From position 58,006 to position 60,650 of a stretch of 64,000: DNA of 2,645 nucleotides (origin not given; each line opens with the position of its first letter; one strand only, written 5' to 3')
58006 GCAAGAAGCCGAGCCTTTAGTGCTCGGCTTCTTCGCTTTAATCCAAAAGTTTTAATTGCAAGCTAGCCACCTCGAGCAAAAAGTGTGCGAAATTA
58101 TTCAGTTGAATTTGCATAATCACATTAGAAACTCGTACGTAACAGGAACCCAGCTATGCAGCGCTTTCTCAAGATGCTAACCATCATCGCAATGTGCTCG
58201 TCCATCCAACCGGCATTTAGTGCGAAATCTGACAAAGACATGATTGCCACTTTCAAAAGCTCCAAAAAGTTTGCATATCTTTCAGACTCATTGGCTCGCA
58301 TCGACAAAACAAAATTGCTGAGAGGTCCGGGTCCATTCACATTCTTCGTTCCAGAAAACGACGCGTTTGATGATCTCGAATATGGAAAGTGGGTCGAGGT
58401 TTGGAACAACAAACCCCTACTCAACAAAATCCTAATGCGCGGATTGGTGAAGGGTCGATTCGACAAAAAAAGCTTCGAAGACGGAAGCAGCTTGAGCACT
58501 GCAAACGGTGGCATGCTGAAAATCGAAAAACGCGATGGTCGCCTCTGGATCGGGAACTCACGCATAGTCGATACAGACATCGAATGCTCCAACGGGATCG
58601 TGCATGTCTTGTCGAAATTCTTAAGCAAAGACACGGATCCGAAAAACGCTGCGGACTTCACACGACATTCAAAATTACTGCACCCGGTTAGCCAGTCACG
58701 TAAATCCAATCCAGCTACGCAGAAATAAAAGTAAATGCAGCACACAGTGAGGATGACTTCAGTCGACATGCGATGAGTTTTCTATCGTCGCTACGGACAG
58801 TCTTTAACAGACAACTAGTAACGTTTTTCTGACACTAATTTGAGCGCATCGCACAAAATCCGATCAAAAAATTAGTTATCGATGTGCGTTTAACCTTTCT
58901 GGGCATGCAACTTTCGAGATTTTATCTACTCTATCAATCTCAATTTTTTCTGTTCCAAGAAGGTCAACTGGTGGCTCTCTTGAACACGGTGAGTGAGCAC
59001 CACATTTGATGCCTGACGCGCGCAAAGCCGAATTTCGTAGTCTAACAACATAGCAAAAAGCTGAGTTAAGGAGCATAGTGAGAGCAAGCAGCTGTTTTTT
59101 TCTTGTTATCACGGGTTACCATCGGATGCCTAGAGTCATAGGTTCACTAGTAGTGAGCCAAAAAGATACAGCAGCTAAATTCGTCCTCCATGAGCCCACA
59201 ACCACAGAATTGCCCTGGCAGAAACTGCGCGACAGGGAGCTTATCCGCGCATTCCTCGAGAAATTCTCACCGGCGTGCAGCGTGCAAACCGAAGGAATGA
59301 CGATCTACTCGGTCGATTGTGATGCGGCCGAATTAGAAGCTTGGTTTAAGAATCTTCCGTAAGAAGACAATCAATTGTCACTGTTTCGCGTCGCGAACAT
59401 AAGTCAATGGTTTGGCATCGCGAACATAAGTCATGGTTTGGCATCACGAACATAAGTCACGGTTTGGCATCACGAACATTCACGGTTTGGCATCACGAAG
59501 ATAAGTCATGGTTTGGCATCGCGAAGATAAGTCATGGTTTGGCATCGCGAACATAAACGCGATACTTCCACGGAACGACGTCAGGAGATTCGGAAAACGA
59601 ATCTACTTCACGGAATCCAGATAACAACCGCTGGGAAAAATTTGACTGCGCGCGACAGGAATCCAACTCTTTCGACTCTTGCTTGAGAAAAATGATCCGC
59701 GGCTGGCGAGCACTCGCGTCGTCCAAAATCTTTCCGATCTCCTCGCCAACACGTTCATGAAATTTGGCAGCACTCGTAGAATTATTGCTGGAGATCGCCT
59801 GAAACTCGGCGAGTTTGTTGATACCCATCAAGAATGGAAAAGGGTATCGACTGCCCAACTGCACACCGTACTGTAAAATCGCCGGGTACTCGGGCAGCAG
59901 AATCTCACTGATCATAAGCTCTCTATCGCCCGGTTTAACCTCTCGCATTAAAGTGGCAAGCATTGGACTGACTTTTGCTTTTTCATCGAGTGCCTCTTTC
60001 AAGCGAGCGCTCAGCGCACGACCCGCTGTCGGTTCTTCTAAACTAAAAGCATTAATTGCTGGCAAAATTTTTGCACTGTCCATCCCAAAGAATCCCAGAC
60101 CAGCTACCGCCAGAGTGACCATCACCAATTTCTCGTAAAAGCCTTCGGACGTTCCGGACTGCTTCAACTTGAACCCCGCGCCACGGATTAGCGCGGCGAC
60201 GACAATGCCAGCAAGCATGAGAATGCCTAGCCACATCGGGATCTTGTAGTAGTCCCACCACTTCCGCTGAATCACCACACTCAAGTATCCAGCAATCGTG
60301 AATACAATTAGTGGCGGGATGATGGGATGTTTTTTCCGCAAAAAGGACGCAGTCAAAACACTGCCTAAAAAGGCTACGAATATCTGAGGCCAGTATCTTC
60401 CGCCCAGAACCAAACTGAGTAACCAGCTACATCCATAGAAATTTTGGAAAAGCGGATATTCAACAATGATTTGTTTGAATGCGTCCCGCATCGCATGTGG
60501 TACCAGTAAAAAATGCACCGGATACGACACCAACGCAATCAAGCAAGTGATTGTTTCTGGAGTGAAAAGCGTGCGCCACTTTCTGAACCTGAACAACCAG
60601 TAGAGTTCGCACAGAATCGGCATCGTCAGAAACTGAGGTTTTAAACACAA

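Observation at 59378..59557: Seven ~26-bp copies of the last 8 codons plus TGA of a membrane glycosyltransferase, every unit starting with the stop triplet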

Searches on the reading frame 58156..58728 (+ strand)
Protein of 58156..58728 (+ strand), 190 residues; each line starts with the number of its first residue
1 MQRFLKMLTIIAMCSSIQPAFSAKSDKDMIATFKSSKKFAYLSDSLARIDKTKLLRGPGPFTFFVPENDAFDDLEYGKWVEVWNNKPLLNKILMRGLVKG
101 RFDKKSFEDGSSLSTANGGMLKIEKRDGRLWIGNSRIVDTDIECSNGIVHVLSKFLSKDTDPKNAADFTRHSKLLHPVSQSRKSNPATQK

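Call 6: search_protein_families(library=pfam, proteins=[window:58156-58728:+], max_evalue=0.01)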
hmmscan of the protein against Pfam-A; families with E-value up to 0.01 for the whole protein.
window:58156-58728:+ (190 aa): 1 family
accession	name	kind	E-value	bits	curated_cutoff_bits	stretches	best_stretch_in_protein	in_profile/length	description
PF02469.27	Fasciclin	-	2e-21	76.9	22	1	42-156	6-121/123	Fasciclin domain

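Call 38: find_encoding_contigs(protein=window:58156-58728:+, flank=10000, max_places=10)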
Protein window:58156-58728:+ (190 aa): 5 contigs read that carry it; 3 places shown.
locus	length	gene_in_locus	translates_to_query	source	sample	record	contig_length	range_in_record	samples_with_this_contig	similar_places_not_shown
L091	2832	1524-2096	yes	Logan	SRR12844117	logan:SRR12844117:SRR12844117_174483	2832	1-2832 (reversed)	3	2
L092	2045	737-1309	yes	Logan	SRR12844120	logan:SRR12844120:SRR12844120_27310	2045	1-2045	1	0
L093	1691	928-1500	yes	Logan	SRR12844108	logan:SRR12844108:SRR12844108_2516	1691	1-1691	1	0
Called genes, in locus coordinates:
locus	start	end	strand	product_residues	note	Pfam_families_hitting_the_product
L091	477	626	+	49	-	-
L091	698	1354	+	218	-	PF07813:LTXXQ (faint)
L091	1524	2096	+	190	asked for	PF02469:Fasciclin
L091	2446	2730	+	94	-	-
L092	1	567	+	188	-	?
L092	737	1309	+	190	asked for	PF02469:Fasciclin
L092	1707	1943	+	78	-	-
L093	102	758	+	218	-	PF07813:LTXXQ (faint)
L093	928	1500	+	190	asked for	PF02469:Fasciclin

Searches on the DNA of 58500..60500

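Call 52: search_rna_families(source=window, start=58500, end=60500, threshold=evalue, max_evalue=1)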
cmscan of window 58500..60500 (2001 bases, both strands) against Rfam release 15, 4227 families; matches with E-value up to 1: 1.
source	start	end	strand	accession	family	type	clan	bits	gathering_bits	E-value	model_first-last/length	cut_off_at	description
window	58840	58942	-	RF01295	SCARNA7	Gene; snRNA; snoRNA; scaRNA;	-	20.5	65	0.024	1-330/330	no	Small Cajal body-specific RNA 7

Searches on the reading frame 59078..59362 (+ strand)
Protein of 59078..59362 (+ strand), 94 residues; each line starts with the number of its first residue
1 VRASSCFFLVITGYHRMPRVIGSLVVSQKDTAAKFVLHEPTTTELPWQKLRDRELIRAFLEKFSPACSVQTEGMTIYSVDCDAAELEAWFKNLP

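Call 6: search_protein_families(library=pfam, proteins=[window:59078-59362:+], max_evalue=0.01)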
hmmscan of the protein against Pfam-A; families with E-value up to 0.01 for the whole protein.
window:59078-59362:+ (94 aa): 0 families

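Call 37: find_encoding_contigs(protein=window:59078-59362:+, flank=10000, max_places=10)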
Protein window:59078-59362:+ (94 aa): 3 contigs read that carry it; 1 place shown.
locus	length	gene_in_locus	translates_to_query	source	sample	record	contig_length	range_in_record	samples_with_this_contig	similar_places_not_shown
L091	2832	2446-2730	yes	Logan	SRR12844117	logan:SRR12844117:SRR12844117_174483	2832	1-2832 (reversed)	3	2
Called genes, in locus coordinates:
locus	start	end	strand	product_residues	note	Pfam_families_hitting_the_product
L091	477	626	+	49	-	-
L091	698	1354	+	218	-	PF07813:LTXXQ (faint)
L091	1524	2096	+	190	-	PF02469:Fasciclin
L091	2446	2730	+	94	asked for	-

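Call 59: search_protein_representatives(protein=window:59078-59362:+)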
Query: 94 residues. Proteins with E-value up to 0.001 (for the whole library): 9; up to 1e-10: 2; up to 1e-30: 1. The best 9 are listed.
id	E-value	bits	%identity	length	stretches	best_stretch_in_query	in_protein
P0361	4.8e-35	135.2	80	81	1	17-92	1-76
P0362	7.1e-16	74.0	45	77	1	17-93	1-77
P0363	1.0e-08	51.1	43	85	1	17-91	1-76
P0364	1.7e-08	50.4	-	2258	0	-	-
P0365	1.8e-08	50.3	37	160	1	17-92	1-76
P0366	3.8e-07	46.0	37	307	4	14-51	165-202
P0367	1.9e-04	37.4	36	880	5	21-48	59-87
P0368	3.0e-04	36.8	38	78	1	22-91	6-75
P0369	6.4e-04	35.7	38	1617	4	37-94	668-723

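Call 62: find_encoding_contigs(protein=P0361, flank=10000, max_places=6)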
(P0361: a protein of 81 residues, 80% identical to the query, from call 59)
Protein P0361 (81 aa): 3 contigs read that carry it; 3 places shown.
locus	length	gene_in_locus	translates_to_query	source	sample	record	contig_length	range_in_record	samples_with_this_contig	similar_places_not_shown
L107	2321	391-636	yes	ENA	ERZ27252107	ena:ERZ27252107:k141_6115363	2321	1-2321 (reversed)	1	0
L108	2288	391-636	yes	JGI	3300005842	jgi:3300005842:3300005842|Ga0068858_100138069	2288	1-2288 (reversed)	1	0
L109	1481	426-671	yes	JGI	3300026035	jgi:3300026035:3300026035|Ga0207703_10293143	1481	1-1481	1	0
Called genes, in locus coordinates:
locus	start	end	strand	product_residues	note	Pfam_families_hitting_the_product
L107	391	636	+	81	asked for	-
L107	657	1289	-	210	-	PF14417:MEDS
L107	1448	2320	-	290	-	?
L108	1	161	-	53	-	?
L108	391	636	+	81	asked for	-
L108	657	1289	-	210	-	PF14417:MEDS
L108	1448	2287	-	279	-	?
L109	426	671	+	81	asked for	-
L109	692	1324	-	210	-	PF14417:MEDS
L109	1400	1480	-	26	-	?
